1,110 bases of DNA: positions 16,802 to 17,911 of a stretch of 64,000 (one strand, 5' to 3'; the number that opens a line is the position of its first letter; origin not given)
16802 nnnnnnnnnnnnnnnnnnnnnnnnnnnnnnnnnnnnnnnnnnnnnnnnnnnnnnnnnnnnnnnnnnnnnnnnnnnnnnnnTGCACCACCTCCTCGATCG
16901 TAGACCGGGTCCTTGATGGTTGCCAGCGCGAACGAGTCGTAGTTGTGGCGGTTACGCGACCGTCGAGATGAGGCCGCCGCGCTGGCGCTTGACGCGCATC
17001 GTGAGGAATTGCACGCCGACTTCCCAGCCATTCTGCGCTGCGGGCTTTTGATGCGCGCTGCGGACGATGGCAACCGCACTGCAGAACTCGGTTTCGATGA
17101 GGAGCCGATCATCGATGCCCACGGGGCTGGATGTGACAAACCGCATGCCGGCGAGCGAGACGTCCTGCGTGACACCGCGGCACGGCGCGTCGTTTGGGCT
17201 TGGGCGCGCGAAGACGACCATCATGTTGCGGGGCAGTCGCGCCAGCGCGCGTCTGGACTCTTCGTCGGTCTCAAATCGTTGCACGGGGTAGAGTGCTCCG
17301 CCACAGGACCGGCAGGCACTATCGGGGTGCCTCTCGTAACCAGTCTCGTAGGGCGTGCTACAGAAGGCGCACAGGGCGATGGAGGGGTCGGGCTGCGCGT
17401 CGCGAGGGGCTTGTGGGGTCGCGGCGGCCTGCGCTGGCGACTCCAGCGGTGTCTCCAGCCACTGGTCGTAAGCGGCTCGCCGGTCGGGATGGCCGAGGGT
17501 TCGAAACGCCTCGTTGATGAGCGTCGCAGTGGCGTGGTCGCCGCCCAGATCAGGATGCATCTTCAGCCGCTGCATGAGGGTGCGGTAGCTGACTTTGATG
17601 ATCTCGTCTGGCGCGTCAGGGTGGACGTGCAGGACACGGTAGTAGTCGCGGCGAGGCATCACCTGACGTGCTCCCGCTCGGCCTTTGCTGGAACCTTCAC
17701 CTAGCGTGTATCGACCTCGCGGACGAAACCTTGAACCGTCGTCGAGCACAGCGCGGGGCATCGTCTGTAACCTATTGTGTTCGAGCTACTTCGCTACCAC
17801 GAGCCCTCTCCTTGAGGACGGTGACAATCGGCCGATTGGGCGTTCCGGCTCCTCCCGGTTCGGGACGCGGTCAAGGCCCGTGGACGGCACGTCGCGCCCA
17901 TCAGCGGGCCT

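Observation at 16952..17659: J-domain / zinc-ribbon / PilZ fusion: possible c-di-GMP-responsive Hsp70 co-chaperone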

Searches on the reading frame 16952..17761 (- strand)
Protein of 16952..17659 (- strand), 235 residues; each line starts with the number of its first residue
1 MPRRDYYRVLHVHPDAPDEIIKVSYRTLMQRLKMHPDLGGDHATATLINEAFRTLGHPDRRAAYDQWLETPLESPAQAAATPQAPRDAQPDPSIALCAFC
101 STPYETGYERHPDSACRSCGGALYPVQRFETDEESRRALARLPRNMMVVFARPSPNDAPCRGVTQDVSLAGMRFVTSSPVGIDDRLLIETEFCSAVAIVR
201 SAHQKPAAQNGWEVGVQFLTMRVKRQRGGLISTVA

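Call 5: search_protein_families(library=pfam, proteins=[window:16952-17659:-, window:16952-17761:-], max_evalue=1)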
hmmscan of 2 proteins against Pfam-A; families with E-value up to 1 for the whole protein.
window:16952-17659:- (235 aa): 3 families
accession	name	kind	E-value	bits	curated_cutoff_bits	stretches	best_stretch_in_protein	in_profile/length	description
PF00226.36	DnaJ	-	4.6e-11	43.1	27.8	1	5-65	1-63/63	DnaJ domain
PF07238.19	PilZ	-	0.00046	20.9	22.5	1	148-223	11-90/102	PilZ domain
PF01363.27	FYVE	-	0.067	13.7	27.8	1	89-121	3-32/67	FYVE zinc finger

window:16952-17761:- (269 aa): 3 families
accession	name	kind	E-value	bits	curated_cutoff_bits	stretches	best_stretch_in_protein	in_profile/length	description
PF00226.36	DnaJ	-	6.1e-11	42.7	27.8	1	39-99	1-63/63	DnaJ domain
PF07238.19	PilZ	-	0.00062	20.5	22.5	1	182-257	11-90/102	PilZ domain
PF01363.27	FYVE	-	0.083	13.4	27.8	1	123-155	3-32/67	FYVE zinc finger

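Call 6: search_protein_families(library=ncbifam, proteins=[window:16952-17659:-], max_evalue=1)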
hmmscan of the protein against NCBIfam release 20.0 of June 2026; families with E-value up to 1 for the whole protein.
window:16952-17659:- (235 aa): 14 families
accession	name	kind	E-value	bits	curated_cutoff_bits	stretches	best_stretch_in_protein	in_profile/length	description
NF037946.1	terminal_TopJ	equivalog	3.2e-10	39.2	300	1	3-67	4-69/810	terminal organelle assembly protein TopJ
NF008035.0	PRK10767.1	subfamily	1.3e-09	37.6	338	1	1-76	1-78/374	molecular chaperone DnaJ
TIGR02349.1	DnaJ_bact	equivalog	2.9e-09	36.8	377.2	1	5-76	1-74/354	molecular chaperone DnaJ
TIGR03835.1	termin_org_DnaJ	equivalog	9e-09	34.3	512.25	1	3-67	1-66/871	terminal organelle assembly protein TopJ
NF010894.0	PRK14301.1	equivalog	1.5e-07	30.8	548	1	1-71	1-73/373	chaperone protein DnaJ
NF010892.0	PRK14299.1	equivalog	7e-07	28.8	392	1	2-74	2-75/291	chaperone protein DnaJ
NF010871.0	PRK14278.1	equivalog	8.9e-07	28.1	502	1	4-77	3-76/378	molecular chaperone DnaJ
NF010874.0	PRK14281.1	equivalog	1.1e-06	28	619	1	3-81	2-82/397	chaperone protein DnaJ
NF007618.0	PRK10266.1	equivalog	1.9e-06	27.6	403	1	3-68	3-69/306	curved DNA-binding protein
NF010885.0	PRK14292.1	equivalog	1.9e-06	27.1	585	1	5-71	3-70/371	chaperone protein DnaJ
NF010872.0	PRK14279.1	equivalog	0.0005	19.3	556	1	4-66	9-73/394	molecular chaperone DnaJ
TIGR00714.1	hscB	equivalog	0.066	13.3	46.75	1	22-64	9-56/156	Fe-S protein assembly co-chaperone HscB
NF006948.0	PRK09430.1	equivalog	0.076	12.6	162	1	5-37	201-231/267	co-chaperone DjlA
NF050028.1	CldAdptActJ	equivalog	0.13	12.8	150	1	5-37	3-33/93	cold adaptation protein ActJcold adaptation protein ActJ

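Call 7: find_homologous_proteins(query=window:16952-17659:-, max_evalue=0.001)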
Query window:16952-17659:- (235 aa): 789 proteins with E <= 0.001 among 1681 candidates; the best 120 are listed.
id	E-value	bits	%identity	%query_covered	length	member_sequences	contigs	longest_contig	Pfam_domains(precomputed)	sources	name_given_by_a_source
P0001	6.9e-157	538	100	100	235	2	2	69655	PF00226.37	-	-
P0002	4.3e-116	404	75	99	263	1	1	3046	PF00226.37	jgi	jgi:hypothetical protein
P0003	5.1e-116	404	75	99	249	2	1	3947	PF00226.37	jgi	jgi:hypothetical protein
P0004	6.7e-115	400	75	99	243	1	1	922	PF00226.37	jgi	jgi:curved DNA-binding protein CbpA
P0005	4.1e-113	395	73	99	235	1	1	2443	PF00226.37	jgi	jgi:hypothetical protein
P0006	4.7e-112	391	74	99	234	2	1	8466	PF00226.37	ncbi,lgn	-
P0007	8.3e-109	380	72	99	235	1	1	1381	PF00226.37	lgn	-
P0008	1.1e-98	347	68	99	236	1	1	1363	PF07238.20,PF00226.37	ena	-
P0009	1.4e-97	344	65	98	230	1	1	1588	PF00226.37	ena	-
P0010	5.4e-95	335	65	99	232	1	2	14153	PF00226.37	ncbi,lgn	-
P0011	2.2e-82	294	59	99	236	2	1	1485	PF07238.20,PF00226.37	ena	-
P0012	6.0e-81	289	59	99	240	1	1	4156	PF00226.37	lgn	-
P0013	1.6e-80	288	59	99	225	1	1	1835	PF00226.37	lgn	-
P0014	2.8e-79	284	58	99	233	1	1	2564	PF00226.37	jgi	jgi:DnaJ-class molecular chaperone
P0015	1.2e-76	275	54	99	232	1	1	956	PF07238.20,PF00226.37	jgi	-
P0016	3.0e-76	274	54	99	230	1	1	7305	PF07238.20,PF00226.37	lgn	-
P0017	3.1e-75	271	53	99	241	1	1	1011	PF07238.20,PF00226.37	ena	-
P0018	6.0e-74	266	56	99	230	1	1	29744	PF07238.20,PF00226.37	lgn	-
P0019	8.8e-74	266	54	99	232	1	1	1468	PF07238.20,PF00226.37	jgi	jgi:DnaJ-class molecular chaperone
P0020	1.1e-73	266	54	98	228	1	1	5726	PF07238.20,PF00226.37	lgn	-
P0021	1.3e-73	265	56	98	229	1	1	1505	PF07238.20,PF00226.37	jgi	jgi:curved DNA-binding protein CbpA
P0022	3.2e-72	261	55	99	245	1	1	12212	PF07238.20,PF00226.37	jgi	jgi:hypothetical protein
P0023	1.7e-69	252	54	98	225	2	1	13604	PF07238.20,PF00226.37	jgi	jgi:DnaJ-class molecular chaperone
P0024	2.7e-69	251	51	99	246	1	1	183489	PF07238.20,PF00226.37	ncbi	-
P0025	1.0e-68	249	53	98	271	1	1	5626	PF00226.37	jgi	jgi:hypothetical protein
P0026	1.2e-67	246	51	98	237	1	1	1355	PF07238.20,PF00226.37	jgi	-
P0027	1.7e-67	245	53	99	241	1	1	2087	PF00226.37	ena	-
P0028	3.5e-67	244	50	99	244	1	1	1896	PF07238.20,PF00226.37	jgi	jgi:curved DNA-binding protein CbpA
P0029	5.8e-67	244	53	98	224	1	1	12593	PF07238.20,PF00226.37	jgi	jgi:DnaJ-class molecular chaperone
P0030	1.8e-66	242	49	100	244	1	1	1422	PF07238.20,PF00226.37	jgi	jgi:curved DNA-binding protein CbpA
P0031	3.3e-66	241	53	99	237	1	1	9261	PF00226.37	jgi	jgi:hypothetical protein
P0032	4.5e-64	234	48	99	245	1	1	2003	PF07238.20,PF00226.37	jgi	jgi:curved DNA-binding protein CbpA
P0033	7.3e-64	233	52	99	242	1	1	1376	PF07238.20,PF00226.37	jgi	jgi:hypothetical protein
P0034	1.2e-63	233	48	99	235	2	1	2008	PF07238.20,PF00226.37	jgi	jgi:hypothetical protein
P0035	2.7e-63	232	50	98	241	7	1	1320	PF07238.20,PF00226.37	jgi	jgi:curved DNA-binding protein CbpA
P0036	2.8e-63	231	50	98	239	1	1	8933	PF00226.37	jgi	jgi:curved DNA-binding protein CbpA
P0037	6.1e-63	230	51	99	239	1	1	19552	PF07238.20,PF00226.37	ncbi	-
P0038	9.4e-63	230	49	99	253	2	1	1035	PF00226.37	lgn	-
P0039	3.5e-62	228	49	98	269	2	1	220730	PF00226.37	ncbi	-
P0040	4.9e-62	227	48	97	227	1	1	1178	PF00226.37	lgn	-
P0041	5.6e-62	227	47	99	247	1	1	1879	PF07238.20,PF00226.37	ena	-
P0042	1.2e-61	226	49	99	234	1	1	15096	PF07238.20,PF00226.37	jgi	jgi:curved DNA-binding protein CbpA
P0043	2.1e-61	225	48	99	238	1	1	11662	PF07238.20,PF00226.37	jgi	jgi:hypothetical protein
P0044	2.9e-61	225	49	99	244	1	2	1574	PF07238.20,PF00226.37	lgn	-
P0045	3.6e-61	225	47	99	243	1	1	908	PF00226.37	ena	-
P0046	4.5e-61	224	51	98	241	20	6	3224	PF07238.20,PF00226.37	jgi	jgi:hypothetical protein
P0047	1.0e-59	220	47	98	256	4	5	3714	PF00226.37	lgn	-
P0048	1.0e-59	220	47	98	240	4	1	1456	PF07238.20,PF00226.37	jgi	jgi:hypothetical protein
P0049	1.7e-59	219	45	100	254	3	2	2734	PF07238.20,PF00226.37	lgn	-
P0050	1.9e-59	219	46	99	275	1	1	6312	PF07238.20,PF00226.37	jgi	jgi:curved DNA-binding protein CbpA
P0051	2.7e-59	218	47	99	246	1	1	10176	PF07238.20,PF00226.37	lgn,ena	-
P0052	3.2e-59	218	47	98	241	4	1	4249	PF07238.20,PF00226.37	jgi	jgi:hypothetical protein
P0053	3.6e-59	218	50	99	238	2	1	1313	PF07238.20,PF00226.37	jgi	jgi:hypothetical protein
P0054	6.2e-59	217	47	99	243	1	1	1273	PF07238.20,PF00226.37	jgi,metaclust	metaclust:\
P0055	7.2e-59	217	46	98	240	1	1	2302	PF00226.37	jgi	jgi:curved DNA-binding protein CbpA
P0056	1.0e-58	217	48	100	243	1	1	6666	PF07238.20,PF00226.37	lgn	-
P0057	1.0e-58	217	48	99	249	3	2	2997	PF07238.20,PF00226.37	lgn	-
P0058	1.1e-58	216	46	98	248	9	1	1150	PF07238.20,PF00226.37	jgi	-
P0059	1.3e-58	216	47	98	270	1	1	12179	PF00226.37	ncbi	-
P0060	1.4e-58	216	48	98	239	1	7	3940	PF00226.37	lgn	-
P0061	3.2e-58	215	47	99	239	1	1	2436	PF00226.37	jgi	jgi:DnaJ-class molecular chaperone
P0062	3.4e-58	215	47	98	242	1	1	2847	PF00226.37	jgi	jgi:DnaJ domain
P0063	5.4e-58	214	45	99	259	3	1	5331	PF07238.20,PF00226.37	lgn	-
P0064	5.7e-58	214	46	98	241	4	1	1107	PF07238.20,PF00226.37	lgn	-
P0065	6.5e-58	214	48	100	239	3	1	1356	PF07238.20,PF00226.37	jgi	jgi:curved DNA-binding protein CbpA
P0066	8.3e-58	214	45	99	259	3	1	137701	PF07238.20,PF00226.37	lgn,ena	-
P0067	8.7e-58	214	47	98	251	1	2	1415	PF07238.20,PF00226.37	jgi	jgi:curved DNA-binding protein CbpA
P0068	9.1e-58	213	46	99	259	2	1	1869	PF07238.20,PF00226.37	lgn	-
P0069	9.2e-58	213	48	99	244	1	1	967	PF07238.20,PF00226.37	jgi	jgi:curved DNA-binding protein CbpA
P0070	9.5e-58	213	46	99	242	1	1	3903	PF07238.20,PF00226.37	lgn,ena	-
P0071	2.1e-57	212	43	99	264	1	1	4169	PF07238.20,PF00226.37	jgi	jgi:curved DNA-binding protein CbpA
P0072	3.4e-57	212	46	99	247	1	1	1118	PF07238.20,PF00226.37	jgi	jgi:hypothetical protein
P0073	5.8e-57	211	47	99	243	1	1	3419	PF00226.37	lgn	-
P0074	6.1e-57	211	47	99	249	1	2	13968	PF07238.20,PF00226.37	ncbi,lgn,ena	-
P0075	1.4e-56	210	46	99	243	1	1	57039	PF00226.37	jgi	jgi:hypothetical protein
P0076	1.6e-56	209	47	98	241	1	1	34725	PF00226.37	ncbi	ncbi:MAG: DnaJ domain-containing protein [Acidobacteriota bacterium]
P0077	2.1e-56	209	46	98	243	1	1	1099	PF00226.37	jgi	jgi:hypothetical protein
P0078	6.0e-56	207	46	98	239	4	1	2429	PF07238.20,PF00226.37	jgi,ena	-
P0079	8.2e-56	207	45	100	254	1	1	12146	PF07238.20,PF00226.37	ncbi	-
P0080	9.9e-56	207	46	99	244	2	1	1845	PF07238.20,PF00226.37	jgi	jgi:curved DNA-binding protein CbpA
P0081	1.5e-55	206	48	99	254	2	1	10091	PF07238.20,PF00226.37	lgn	-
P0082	2.1e-55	206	48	99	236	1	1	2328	PF07238.20,PF00226.37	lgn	-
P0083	2.8e-55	205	46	99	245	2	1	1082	PF00226.37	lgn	-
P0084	9.1e-55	204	48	99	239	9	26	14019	PF07238.20,PF00226.37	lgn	-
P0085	1.0e-54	203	43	98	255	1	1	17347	PF07238.20,PF00226.37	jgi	jgi:curved DNA-binding protein CbpA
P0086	1.6e-54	203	46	99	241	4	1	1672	PF00226.37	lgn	-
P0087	2.1e-54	202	43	99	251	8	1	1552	PF07238.20,PF00226.37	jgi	-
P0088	2.2e-54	202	45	98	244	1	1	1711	PF07238.20,PF00226.37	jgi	jgi:hypothetical protein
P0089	2.9e-54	202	46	98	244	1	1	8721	PF00226.37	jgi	jgi:hypothetical protein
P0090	3.6e-54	202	46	99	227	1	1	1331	PF07238.20,PF00226.37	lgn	-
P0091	4.0e-54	202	46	99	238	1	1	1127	PF07238.20,PF00226.37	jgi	-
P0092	5.1e-54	201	45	99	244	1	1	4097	PF00226.37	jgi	-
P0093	5.7e-54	201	45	98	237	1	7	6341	PF07238.20,PF00226.37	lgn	-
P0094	7.1e-54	201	46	99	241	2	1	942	PF07238.20,PF00226.37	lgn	-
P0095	9.6e-54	200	45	99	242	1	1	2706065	PF07238.20,PF00226.37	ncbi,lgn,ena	-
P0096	1.1e-53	200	46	99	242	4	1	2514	PF07238.20,PF00226.37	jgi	jgi:hypothetical protein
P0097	1.6e-53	200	46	99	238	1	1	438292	PF07238.20,PF00226.37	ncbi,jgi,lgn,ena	jgi:hypothetical protein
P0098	2.8e-53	199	44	98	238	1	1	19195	PF07238.20,PF00226.37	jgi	-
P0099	3.3e-53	199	47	99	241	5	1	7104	PF07238.20,PF00226.37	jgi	jgi:hypothetical protein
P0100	3.7e-53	198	44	99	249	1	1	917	PF07238.20,PF00226.37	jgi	-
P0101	4.6e-53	198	36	99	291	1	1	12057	PF07238.20,PF00226.37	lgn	-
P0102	4.7e-53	198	44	99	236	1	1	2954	PF07238.20,PF00226.37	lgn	-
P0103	1.9e-52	196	42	95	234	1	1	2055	PF07238.20,PF00226.37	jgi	jgi:DnaJ-class molecular chaperone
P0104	2.5e-52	196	41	99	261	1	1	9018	PF07238.20,PF00226.37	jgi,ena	-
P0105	2.8e-52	195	45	99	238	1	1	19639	PF00226.37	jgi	jgi:DnaJ-class molecular chaperone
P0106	4.4e-52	195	47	98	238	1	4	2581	PF07238.20,PF00226.37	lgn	-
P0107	4.5e-52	195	46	99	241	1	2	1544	PF00226.37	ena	-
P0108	5.5e-52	195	46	99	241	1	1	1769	PF00226.37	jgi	-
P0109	1.1e-51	194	45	99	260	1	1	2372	PF00226.37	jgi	-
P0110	1.8e-51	193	45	98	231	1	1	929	PF00226.37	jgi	jgi:hypothetical protein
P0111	2.2e-51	193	47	98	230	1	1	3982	PF00226.37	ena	-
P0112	2.4e-51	192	44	100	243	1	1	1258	PF00226.37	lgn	-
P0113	4.3e-51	192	44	99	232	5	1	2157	PF07238.20,PF00226.37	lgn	-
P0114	6.1e-51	191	45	99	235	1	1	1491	PF00226.37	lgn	-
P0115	1.3e-50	190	45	99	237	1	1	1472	PF07238.20,PF00226.37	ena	-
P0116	1.9e-50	189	43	99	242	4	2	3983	PF07238.20,PF00226.37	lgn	-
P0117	2.4e-50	189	44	99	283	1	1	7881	PF00226.37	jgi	-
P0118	3.7e-50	189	45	99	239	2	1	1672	PF07238.20,PF00226.37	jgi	jgi:hypothetical protein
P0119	1.4e-49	187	44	100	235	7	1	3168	PF07238.20,PF00226.37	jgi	jgi:curved DNA-binding protein CbpA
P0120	1.4e-49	187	45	99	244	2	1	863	PF00226.37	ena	-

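Call 12: find_related_loci(query=A1, collection=genome_contigs, flank=6000)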
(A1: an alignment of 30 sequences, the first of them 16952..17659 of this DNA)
Query A1 (235 aa) in genome_contigs; peptide patterns used: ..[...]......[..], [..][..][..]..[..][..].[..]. (x = any residue, [..] = any of these).
505 stretches matched a pattern; 329 encode a relative of the query (tblastn E <= 1e-3); the best 80 are kept; 80 distinct loci.
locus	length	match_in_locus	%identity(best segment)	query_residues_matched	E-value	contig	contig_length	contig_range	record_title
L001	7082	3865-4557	74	3-235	6e-115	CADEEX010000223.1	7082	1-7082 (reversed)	MAG: uncultured Acidobacteria bacterium isolate Acidobacteria sp. RBC099 genome assembly, contig: MAG099_223, whole geno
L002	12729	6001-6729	51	3-235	4e-74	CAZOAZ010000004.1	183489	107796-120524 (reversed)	MAG TPA_asm: uncultured Bifidobacterium sp. isolate SRP237561_co1_82 genome assembly, contig: NODE_79_length_183489_cov_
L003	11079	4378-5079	51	3-232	4e-67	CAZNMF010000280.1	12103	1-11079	MAG TPA_asm: uncultured Solibacteraceae bacterium isolate binchicken_co84_192 genome assembly, contig: k141_1584893, who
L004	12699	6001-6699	50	3-232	2e-63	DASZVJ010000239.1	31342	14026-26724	MAG TPA_asm: Vicinamibacterales bacterium isolate SMAG_U6128 k141_124859, whole genome shotgun sequence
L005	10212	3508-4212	47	3-232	9e-61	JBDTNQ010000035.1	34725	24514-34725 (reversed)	MAG: Acidobacteriota bacterium isolate cluster3_bin.154 NODE_3468_length_34725_cov_16.526622, whole genome shotgun seque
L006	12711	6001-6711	48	1-233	1e-58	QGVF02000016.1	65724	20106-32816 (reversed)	MAG: Acidobacteriota bacterium isolate ZC4RG22 NODE_223_length_65724_cov_18.770242, whole genome shotgun sequence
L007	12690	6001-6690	47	3-230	3e-58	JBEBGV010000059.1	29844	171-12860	MAG: Vicinamibacterales bacterium isolate ATF_5 NODE_492_length_29844_cov_5.746781, whole genome shotgun sequence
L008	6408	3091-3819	43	3-235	9e-56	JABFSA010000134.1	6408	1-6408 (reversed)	MAG: Acidobacteria bacterium isolate S-RSF-IL-07 seq_4704, whole genome shotgun sequence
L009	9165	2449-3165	44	3-235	4e-56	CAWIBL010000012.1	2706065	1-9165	MAG: uncultured Acidobacteriota bacterium isolate MFD01275.bin.2.18 genome assembly, contig: contig_4361, whole genome s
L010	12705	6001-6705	46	3-235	3e-55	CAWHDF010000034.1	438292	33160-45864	MAG: uncultured Actinomycetota bacterium isolate MFD04780.bin.2.156 genome assembly, contig: contig_8481, whole genome s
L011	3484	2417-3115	43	3-235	2e-53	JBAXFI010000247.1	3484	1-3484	MAG: Comamonadaceae bacterium isolate ELA267 MAG267_247, whole genome shotgun sequence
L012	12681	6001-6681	45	3-235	6e-53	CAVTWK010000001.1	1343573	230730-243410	MAG: uncultured Acidobacteriota bacterium isolate MFD04651.bin.2.167 genome assembly, contig: contig_1242, whole genome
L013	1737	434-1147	42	3-235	2e-54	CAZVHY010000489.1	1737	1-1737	MAG TPA_asm: uncultured Solibacteraceae bacterium isolate SRP344714_co1_184 genome assembly, contig: NODE_114784_length_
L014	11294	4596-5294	42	3-235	3e-52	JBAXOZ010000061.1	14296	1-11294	MAG: Comamonadaceae bacterium isolate ELA518 MAG518_61, whole genome shotgun sequence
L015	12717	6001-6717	42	3-235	1e-51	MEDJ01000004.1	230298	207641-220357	MAG: Acidobacteria bacterium SCN 69-37 ABS36_C0004, whole genome shotgun sequence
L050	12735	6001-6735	36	3-235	1e-44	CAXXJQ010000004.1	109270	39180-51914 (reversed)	MAG: Desulfuromonadales bacterium isolate 9856a9eb-0080-408b-a1e2-7796c5ec94f2 genome assembly, contig: contig_4, whole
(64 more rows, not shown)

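Call 28: search_solved_structures(query=A2, max_evalue=1, show_alignments=0)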
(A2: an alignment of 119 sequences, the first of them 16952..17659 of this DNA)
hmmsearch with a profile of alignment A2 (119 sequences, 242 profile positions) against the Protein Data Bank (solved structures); distinct sequences matched with E-value up to 1: 74 (the best 60 are shown).
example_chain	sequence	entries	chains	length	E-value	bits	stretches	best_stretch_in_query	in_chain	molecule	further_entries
7am2_BS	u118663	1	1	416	1.6e-11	47.6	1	4-142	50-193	DNAj-like protein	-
1bqz_A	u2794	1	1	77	4.7e-11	46.1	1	4-70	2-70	DNAJ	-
2dmx_A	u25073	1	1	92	4.9e-11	46.1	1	5-69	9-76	DnaJ homolog subfamily B member 8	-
5nro_B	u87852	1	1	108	7.4e-11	45.5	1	4-71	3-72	Chaperone protein DnaJ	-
1bq0_A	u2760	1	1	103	9e-11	45.2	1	4-71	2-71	DNAJ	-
1xbl_A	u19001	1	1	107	1e-10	45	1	4-71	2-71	DNAJ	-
9dyv_A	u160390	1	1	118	3.3e-10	43.4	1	1-69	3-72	Chaperone protein DnaJ 2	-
3lz8_A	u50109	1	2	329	3.4e-10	43.3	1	4-112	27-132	Putative chaperone DnaJ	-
2och_A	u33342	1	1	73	6.7e-10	42.3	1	1-67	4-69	Hypothetical protein dnj-12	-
4j7z_A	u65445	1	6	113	1.1e-09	41.6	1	4-69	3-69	Chaperone protein DnaJ 2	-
6psi_A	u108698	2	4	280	2.1e-09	40.7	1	1-68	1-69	Chaperone protein DnaJ 2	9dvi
3ucs_C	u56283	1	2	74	2.1e-09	40.7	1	5-71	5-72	Curved DNA-binding protein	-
2ej7_A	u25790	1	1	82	2.1e-09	40.7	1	6-68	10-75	HCG3 gene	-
2kqx_A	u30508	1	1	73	2.8e-09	40.3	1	5-70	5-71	Curved DNA-binding protein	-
2lo1_A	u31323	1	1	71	3.4e-09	40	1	1-67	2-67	DnaJ homolog subfamily A member 1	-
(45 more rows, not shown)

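Call 29: search_protein_families(library=pfam, alignment_id=A2, max_evalue=0.01)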
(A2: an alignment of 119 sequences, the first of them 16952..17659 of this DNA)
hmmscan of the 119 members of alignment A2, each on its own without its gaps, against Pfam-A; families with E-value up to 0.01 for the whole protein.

A. member 1, window:16952-17659:- (235 aa): 2 families
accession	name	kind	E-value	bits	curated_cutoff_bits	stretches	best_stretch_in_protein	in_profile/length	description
PF00226.36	DnaJ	-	4.6e-11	43.1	27.8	1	5-65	1-63/63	DnaJ domain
PF07238.19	PilZ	-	0.00046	20.9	22.5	1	148-223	11-90/102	PilZ domain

B. families by the number of members that match (of 119 scanned): 10 families
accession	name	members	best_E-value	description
PF00226.36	DnaJ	119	1.6e-13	DnaJ domain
PF07238.19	PilZ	116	1.5e-09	PilZ domain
PF14354.12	Lar_restr_allev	12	0.00013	Restriction alleviation protein Lar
PF06221.18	zf-C2HC5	9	0.00038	Putative zinc finger motif, C2HC5-type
PF08271.17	Zn_Ribbon_TF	8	0.00018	TFIIB zinc-binding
PF11077.13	DUF2616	3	0.0016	Protein of unknown function (DUF2616)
PF13005.12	zf-IS66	2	0.0034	zinc-finger binding domain of transposase IS66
PF09297.16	Zn_ribbon_NUD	1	0.00063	NADH pyrophosphatase zinc ribbon domain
PF24461.1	DUF7576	1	0.004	Family of unknown function (DUF7576)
PF11162.13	DUF2946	1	0.0068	Protein of unknown function (DUF2946)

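Call 30: predict_structure(alignment_id=A2)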
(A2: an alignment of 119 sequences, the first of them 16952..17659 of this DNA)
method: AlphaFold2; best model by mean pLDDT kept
length: 235 residues; sequences in the alignment: 119
mean_pLDDT: 87.3   pTM: 0.60
mean pLDDT of the five models: 87.3, 86.2, 86.0, 85.7, 84.5
residues with pLDDT >= 90: 158; 70-90: 41; 50-70: 24; < 50: 12
segments of 3 or more residues with pLDDT < 50: 78-80, 230-235
pLDDT, mean of each block of 10 residues (from residue 1): 86 97 96 89 92 96 94 58 53 89 92 95 84 80 94 92 95 97 97 96 89 97 70 44
secondary structure, 60 per line:
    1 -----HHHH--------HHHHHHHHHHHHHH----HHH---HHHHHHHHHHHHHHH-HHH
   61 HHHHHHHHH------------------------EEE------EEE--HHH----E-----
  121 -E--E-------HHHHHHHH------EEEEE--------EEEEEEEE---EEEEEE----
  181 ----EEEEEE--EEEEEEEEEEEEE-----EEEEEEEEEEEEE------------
elements in order: H6-9 H18-31 H42-56 H58-69 E94-96 E103-105 H133-140 E147-151 E160-167 E171-176 E185-190 E193-205 E211-223
